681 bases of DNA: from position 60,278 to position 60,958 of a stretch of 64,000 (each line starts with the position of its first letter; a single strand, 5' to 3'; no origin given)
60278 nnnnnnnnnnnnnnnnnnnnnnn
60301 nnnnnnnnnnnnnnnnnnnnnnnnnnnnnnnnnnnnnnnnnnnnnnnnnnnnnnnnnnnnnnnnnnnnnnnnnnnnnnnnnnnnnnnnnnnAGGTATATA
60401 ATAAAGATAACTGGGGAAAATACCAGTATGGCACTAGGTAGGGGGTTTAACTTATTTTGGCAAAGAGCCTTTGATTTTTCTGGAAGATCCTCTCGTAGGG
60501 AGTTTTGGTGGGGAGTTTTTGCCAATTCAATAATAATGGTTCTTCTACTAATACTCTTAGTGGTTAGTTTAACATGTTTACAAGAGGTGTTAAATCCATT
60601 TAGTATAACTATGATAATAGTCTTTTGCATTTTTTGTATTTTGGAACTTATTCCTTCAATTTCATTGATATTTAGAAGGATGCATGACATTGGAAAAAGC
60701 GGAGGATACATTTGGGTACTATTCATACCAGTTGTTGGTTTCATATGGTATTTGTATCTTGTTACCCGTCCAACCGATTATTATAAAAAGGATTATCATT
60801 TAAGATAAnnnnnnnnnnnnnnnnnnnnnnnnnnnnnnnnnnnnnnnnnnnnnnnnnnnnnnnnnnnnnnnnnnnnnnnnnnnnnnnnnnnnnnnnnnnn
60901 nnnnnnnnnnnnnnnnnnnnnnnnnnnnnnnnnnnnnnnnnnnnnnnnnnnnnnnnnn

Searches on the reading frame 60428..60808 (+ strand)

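Call 10: search_protein_families(library=pfam, proteins=[window:60428-60808:+], max_evalue=0.01)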
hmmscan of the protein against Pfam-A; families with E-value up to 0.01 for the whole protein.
window:60428-60808:+ (126 aa): 1 family
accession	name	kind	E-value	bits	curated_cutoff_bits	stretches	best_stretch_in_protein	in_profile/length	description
PF05656.20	DUF805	-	1e-22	81.1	25.7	1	15-123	2-109/111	Protein of unknown function (DUF805)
